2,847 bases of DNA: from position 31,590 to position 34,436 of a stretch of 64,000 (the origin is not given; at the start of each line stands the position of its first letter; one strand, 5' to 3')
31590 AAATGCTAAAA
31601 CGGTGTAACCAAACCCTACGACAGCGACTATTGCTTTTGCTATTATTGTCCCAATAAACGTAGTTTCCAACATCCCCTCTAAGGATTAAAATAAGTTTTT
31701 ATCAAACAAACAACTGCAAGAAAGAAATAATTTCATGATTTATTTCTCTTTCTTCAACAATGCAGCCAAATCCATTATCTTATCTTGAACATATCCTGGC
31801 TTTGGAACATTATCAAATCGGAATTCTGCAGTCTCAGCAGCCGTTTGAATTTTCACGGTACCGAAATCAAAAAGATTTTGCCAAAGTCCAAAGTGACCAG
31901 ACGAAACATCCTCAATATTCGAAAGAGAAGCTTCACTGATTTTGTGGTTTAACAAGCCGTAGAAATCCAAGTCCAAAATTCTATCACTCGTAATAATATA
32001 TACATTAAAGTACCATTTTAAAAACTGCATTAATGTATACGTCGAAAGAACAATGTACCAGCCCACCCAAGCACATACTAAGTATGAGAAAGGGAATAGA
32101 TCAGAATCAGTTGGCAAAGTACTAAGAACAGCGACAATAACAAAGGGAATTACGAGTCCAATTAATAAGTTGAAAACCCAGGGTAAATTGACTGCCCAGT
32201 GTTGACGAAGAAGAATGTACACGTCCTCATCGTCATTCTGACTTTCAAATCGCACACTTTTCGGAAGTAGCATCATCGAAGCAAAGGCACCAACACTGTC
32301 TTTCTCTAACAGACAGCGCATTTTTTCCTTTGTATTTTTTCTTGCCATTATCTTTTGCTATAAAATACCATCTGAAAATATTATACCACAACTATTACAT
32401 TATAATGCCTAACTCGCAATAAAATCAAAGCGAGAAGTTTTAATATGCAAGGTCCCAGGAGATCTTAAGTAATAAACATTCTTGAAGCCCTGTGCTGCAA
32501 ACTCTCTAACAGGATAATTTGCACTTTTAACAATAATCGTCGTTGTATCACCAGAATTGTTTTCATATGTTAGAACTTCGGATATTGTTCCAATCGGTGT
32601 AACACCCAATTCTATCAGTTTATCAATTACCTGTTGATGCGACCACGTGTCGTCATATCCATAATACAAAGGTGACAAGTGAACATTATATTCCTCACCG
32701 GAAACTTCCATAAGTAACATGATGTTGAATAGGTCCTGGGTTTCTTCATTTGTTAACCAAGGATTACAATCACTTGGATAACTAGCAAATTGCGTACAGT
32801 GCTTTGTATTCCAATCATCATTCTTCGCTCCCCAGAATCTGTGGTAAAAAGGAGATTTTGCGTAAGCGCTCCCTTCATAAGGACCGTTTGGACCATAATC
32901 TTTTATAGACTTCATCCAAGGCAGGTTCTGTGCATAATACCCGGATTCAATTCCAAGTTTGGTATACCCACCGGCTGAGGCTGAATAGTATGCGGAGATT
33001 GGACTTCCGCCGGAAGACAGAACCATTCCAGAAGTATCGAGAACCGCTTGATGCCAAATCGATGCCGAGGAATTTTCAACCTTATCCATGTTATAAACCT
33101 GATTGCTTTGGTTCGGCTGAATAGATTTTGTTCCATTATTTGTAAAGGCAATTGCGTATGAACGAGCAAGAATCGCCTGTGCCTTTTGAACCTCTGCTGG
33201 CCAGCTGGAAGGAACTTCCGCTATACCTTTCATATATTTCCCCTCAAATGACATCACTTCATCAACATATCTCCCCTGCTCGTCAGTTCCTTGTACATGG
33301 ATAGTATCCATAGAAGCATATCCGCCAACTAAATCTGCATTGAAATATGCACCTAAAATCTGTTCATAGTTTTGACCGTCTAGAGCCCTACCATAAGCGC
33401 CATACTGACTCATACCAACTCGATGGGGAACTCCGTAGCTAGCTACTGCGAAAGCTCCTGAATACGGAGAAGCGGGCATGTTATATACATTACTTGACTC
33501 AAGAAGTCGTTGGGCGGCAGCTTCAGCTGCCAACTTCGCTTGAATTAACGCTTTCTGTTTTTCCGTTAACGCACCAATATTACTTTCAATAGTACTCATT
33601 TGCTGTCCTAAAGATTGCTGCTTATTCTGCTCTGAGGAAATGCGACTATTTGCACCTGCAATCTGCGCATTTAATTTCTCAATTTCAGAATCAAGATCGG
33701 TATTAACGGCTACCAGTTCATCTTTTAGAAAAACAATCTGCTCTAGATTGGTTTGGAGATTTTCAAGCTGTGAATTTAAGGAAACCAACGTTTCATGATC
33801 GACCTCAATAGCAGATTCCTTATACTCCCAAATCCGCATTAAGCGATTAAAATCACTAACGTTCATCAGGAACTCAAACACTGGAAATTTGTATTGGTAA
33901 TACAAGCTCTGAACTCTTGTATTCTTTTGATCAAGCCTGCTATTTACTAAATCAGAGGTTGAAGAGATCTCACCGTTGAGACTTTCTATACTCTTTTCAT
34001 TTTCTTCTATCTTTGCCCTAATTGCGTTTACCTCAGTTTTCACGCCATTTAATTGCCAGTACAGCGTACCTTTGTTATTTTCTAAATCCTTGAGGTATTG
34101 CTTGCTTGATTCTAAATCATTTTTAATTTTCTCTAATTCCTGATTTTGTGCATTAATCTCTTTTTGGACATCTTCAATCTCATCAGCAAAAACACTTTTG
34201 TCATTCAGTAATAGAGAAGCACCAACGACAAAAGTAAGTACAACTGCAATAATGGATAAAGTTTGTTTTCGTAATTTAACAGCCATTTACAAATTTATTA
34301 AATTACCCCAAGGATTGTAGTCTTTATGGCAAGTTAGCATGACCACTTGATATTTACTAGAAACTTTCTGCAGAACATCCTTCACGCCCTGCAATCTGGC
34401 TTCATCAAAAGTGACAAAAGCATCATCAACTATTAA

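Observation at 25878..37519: Long co-directional gene string headed by a VirB4-like membrane ATPase and including SpoIID-like, bPH-domain and large bitopic membrane proteins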

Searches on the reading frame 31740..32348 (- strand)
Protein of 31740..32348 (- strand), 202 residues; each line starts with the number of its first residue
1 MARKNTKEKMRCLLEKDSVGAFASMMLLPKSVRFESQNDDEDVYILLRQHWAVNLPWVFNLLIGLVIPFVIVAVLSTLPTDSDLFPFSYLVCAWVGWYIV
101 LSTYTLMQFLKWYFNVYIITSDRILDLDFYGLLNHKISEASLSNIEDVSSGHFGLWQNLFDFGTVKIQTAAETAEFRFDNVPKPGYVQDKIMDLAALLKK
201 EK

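Call 4: search_protein_families(library=pfam, proteins=[window:31740-32348:-], max_evalue=0.01)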
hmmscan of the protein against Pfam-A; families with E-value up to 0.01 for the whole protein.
window:31740-32348:- (202 aa): 1 family
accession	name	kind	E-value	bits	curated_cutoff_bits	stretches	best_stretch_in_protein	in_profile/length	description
PF03703.20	bPH_2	-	7.9e-06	26.5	22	1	112-191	1-78/78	Bacterial PH domain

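Call 5: search_protein_families(library=ncbifam, proteins=[window:31740-32348:-], max_evalue=0.01)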
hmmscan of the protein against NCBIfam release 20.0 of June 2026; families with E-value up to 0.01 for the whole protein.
window:31740-32348:- (202 aa): 0 families

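Call 97: find_related_loci(query=A5, collection=metagenome_contigs, flank=10000)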
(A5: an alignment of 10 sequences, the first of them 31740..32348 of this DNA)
Query A5 (202 aa) in metagenome_contigs; peptide patterns used: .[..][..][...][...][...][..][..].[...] (x = any residue, [..] = any of these).
531 stretches matched a pattern; 498 encode a relative of the query (tblastn E <= 1e-3); the best 80 are kept; 80 distinct loci.
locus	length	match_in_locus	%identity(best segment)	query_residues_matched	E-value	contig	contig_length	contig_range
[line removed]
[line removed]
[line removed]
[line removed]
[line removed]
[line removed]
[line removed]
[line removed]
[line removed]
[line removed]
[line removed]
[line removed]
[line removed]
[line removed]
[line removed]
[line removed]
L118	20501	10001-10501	40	22-194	1e-37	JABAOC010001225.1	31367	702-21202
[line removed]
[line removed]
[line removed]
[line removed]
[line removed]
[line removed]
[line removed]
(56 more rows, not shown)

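Call 101: search_protein_families(library=pfam, proteins=[L107:13569-14255:-, L138:15405-15980:+, L138:5435-6871:+, L146:5279-5986:+, L097:9412-9858:+, L140:3-1157:-, L098:7330-9204:-, L131:504-3872:+, L094:4216-6567:-, L135:10537-10770:+], max_evalue=0.001)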
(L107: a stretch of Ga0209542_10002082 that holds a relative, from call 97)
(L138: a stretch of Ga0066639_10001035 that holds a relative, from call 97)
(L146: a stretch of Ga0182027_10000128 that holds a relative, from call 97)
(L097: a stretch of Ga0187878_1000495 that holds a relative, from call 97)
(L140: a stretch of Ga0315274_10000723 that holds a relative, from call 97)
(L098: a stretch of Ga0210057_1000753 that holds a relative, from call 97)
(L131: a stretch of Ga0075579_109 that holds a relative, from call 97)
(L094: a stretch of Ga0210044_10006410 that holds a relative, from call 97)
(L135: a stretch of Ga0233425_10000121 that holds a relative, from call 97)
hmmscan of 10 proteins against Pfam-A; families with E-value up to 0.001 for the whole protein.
L107:13569-14255:- (229 aa): 2 families
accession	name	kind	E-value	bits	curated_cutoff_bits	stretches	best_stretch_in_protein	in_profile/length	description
PF00156.33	Pribosyltran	-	6.2e-11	42.3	26.3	1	138-227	41-125/158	Phosphoribosyl transferase domain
PF18912.6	DZR_2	-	9.8e-06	25.7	27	1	13-63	1-55/56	Double zinc ribbon domain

L138:15405-15980:+ (192 aa): 0 families

L138:5435-6871:+ (479 aa): 0 families

L146:5279-5986:+ (236 aa): 1 family
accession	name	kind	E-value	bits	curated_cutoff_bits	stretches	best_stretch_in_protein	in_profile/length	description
PF01255.24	Prenyltransf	-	1.6e-81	273.5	27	1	18-235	1-219/219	Putative undecaprenyl diphosphate synthase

L097:9412-9858:+ (149 aa): 1 family
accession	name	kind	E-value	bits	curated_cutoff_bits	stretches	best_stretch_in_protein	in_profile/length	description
PF00293.34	NUDIX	-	3.8e-05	24.1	21.1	1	15-104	8-99/134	NUDIX domain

L140:3-1157:- (385 aa): 0 families

L098:7330-9204:- (625 aa): 9 families
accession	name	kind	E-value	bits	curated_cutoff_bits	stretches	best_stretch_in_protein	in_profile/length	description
PF01434.24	Peptidase_M41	-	1.9e-60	204.4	29.9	1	430-616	3-191/191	Peptidase family M41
PF00004.35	AAA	-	1.9e-44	151.7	21.2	1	216-348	1-130/131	ATPase family associated with various cellular activities (AAA)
PF17862.7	AAA_lid_3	-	6.6e-13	48.4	27.2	1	371-413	1-43/45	AAA+ lid domain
PF07728.20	AAA_5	-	1.3e-07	32.1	22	1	215-336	1-136/139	AAA domain (dynein-related subfamily)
PF13191.12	AAA_16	-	0.00013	22.9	32.6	0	210-235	21-46/167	AAA ATPase domain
PF05496.18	RuvB_N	-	0.00019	21.7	27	1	214-286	34-98/159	Holliday junction DNA helicase RuvB P-loop domain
PF06480.20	FtsH_ext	-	0.00024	21.7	25.5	1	31-95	4-73/103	FtsH Extracellular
PF20720.3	nSTAND3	-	0.00025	21.2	27.2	1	216-358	20-148/155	Novel STAND NTPase 3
PF06068.19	TIP49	-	0.00026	20.7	23.8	1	214-250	51-89/347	TIP49 P-loop domain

L131:504-3872:+ (1123 aa): 0 families

L094:4216-6567:- (784 aa): 3 families
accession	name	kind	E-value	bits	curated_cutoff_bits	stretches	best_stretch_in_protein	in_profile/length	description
PF02867.20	Ribonuc_red_lgC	-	4.7e-119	398.8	23.9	2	81-371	1-326/523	Ribonucleotide reductase, barrel domain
PF12637.14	TSCPD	-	4.1e-12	46.7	22.8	1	608-707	3-87/88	TSCPD domain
PF00317.26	Ribonuc_red_lgN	-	0.00068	20.1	28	0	19-74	8-71/77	Ribonucleotide reductase, all-alpha domain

L135:10537-10770:+ (78 aa): 1 family
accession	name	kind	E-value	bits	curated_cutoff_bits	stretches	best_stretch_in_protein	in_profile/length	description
PF18901.5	DUF5657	-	4.1e-13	49.7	25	1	18-78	1-61/61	Family of unknown function (DUF5657)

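Call 103: search_protein_families(library=pfam, proteins=[L107:3514-3945:-, L107:4787-5521:-, L138:1771-2181:-, L138:452-835:-, L161:6958-7317:-, L102:299-667:-, L124:232-639:-, L118:6943-7836:-, L096:1916-2197:-, L124:5586-5957:-], max_evalue=0.01)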
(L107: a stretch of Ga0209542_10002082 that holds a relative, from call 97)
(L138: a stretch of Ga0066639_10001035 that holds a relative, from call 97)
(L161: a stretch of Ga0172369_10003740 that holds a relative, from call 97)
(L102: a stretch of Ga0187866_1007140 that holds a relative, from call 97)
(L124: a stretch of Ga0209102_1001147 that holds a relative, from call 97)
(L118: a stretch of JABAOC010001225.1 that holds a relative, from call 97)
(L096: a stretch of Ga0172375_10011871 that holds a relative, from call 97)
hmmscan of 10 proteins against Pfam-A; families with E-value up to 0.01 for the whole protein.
L107:3514-3945:- (144 aa): 1 family
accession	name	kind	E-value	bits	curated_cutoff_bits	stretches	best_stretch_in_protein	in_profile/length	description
PF18895.5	T4SS_pilin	-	0.00011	22.6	26.6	1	67-125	14-71/71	Type IV secretion system pilin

L107:4787-5521:- (245 aa): 1 family
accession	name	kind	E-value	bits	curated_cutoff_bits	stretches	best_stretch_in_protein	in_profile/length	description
PF18895.5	T4SS_pilin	-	7.8e-10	39.1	26.6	2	168-228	5-64/71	Type IV secretion system pilin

L138:1771-2181:- (137 aa): 1 family
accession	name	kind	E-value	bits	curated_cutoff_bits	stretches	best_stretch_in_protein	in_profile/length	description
PF18895.5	T4SS_pilin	-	1.1e-10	41.9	26.6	1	60-125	6-70/71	Type IV secretion system pilin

L138:452-835:- (128 aa): 2 families
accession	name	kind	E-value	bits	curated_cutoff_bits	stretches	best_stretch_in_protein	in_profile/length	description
PF18895.5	T4SS_pilin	-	2.3e-08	34.4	26.6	1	46-105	11-69/71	Type IV secretion system pilin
PF25592.1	DUF7937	-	0.0018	17.6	31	1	17-104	246-333/402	Domain of unknown function (DUF7937)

L161:6958-7317:- (120 aa): 4 families
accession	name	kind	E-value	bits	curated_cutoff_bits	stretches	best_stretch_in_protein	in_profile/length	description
PF18895.5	T4SS_pilin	-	2.3e-10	40.8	26.6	1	42-103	11-71/71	Type IV secretion system pilin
PF19616.4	DUF6121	-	0.0034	17.8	27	1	47-107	73-130/155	Family of unknown function (DUF6121)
PF06664.17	WLS-like_TM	-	0.0058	16.4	28.3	1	36-105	146-214/247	Wntless-like, transmembrane domain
PF04290.18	DctQ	-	0.0088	16.4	28.3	0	33-103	54-124/132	Tripartite ATP-independent periplasmic transporters, DctQ component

L102:299-667:- (123 aa): 1 family
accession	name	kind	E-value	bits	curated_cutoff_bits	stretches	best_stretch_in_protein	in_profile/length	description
PF18895.5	T4SS_pilin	-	5.4e-07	30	26.6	1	40-103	8-70/71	Type IV secretion system pilin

L124:232-639:- (136 aa): 1 family
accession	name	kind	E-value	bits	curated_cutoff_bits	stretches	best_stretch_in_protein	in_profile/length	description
PF18895.5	T4SS_pilin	-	1.5e-05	25.4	26.6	1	59-116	15-71/71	Type IV secretion system pilin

L118:6943-7836:- (298 aa): 1 family
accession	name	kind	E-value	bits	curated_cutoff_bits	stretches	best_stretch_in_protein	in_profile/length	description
PF18895.5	T4SS_pilin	-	6.2e-09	36.2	26.6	1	224-285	10-70/71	Type IV secretion system pilin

L096:1916-2197:- (94 aa): 1 family
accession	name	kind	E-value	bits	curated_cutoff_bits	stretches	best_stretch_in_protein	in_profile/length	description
PF18895.5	T4SS_pilin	-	1.4e-07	31.9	26.6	1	28-83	15-69/71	Type IV secretion system pilin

L124:5586-5957:- (124 aa): 1 family
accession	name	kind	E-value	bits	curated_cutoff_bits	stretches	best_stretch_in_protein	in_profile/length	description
PF18895.5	T4SS_pilin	-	1.1e-07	32.3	26.6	1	46-113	4-70/71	Type IV secretion system pilin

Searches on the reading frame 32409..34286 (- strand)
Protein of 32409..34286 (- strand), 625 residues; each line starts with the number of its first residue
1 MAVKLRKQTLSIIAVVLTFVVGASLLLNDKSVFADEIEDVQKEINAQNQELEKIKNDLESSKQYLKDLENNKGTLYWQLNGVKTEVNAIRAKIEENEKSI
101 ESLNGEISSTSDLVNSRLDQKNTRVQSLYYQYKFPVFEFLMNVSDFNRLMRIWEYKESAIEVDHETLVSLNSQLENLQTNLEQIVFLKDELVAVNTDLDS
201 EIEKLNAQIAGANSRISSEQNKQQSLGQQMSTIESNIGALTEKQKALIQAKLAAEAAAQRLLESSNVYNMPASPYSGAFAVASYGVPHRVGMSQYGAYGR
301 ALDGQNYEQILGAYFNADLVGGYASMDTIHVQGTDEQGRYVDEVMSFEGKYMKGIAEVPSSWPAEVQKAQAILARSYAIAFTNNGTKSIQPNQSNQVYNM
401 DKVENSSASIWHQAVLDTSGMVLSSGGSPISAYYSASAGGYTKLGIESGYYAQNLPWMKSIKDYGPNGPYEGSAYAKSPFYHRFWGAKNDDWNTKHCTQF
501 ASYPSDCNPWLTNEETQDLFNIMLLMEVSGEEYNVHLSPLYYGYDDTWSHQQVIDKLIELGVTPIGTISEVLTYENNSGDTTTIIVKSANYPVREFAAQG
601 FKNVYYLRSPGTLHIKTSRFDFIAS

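Call 4: search_protein_families(library=pfam, proteins=[window:32409-34286:-], max_evalue=0.01)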
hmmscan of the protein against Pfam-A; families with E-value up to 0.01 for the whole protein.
window:32409-34286:- (625 aa): 5 families
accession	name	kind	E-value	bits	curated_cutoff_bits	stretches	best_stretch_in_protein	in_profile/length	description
PF08486.15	SpoIID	-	3.8e-12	47.1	23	1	356-423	23-95/97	Stage II sporulation protein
PF10473.14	CENP-F_leu_zip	-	2.1e-05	25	34.5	1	30-109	19-98/140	Leucine-rich repeats of kinetochore protein Cenp-F/LEK1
PF12795.12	MscS_porin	-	0.0003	20.9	34.4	1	36-128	114-196/238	Mechanosensitive ion channel porin domain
PF05266.19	DUF724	-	0.0032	17.8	38.4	0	197-263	99-165/188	Protein of unknown function (DUF724)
PF16326.10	ABC_tran_CTD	-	0.0045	17.6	32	0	198-243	13-63/69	ABC transporter C-terminal domain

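Call 5: search_protein_families(library=ncbifam, proteins=[window:32409-34286:-], max_evalue=0.01)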
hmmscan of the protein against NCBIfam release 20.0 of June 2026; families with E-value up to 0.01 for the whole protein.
window:32409-34286:- (625 aa): 16 families
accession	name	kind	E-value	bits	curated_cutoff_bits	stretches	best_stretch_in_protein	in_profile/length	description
TIGR02669.1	SpoIID_LytB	domain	6.6e-34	118.1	83.3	2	346-469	7-129/270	SpoIID/LytB domain-containing protein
TIGR02870.1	spore_II_D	equivalog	4.5e-18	65.5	234.75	2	350-465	76-209/338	stage II sporulation protein D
NF045487.1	ASRP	equivalog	9.1e-09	34.5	300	1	35-246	190-409/593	archaea-specific SMC-related protein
TIGR02169.1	SMC_prok_A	equivalog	1.5e-08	32.8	729.4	1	35-262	288-508/1165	chromosome segregation protein SMC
TIGR02168.1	SMC_prok_B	equivalog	5.3e-07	27.8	567.35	1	28-261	232-943/1181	chromosome segregation protein SMC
NF040738.1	nickel_Mua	equivalog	5e-05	23.5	75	1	25-98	22-95/185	nickel-binding protein Mua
TIGR04523.1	Mplasa_alph_rch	subfamily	6.2e-05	21.1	270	1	38-246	359-556/745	helix-rich protein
NF003034.1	PRK03918.1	equivalog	0.00011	20.4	700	1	35-260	210-430/878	DNA double-strand break repair ATPase Rad50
NF006542.0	PRK09039.1-1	equivalog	0.00015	20.9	388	1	14-123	27-134/627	peptidoglycan -binding protein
TIGR04211.1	SH3_and_anchor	equivalog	0.0005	19.7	65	1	27-128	58-158/198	TIGR04211 family SH3 domain-containing protein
NF038350.1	taxis_HmpF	equivalog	0.00066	18.2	200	1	35-111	473-549/553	pilus motility taxis protein HmpF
NF052320.1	Cbp1_fam_LP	subfamily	0.00099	18.7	90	1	28-122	81-174/286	Cbp1 family collagen-binding glycoprotein adhesin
NF038218.1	IcmG_DotF_IVB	equivalog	0.001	18.8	200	0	41-122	111-190/266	type IVB secretion system protein IcmG/DotF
NF040788.1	S-lay_SlaB_Mtsph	equivalog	0.0012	17.8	700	0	164-241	306-384/416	S-layer protein SlaB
NF041034.1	Rad50_Sulf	equivalog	0.0015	16.4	1000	0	49-245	436-635/872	DNA double-strand break repair ATPase Rad50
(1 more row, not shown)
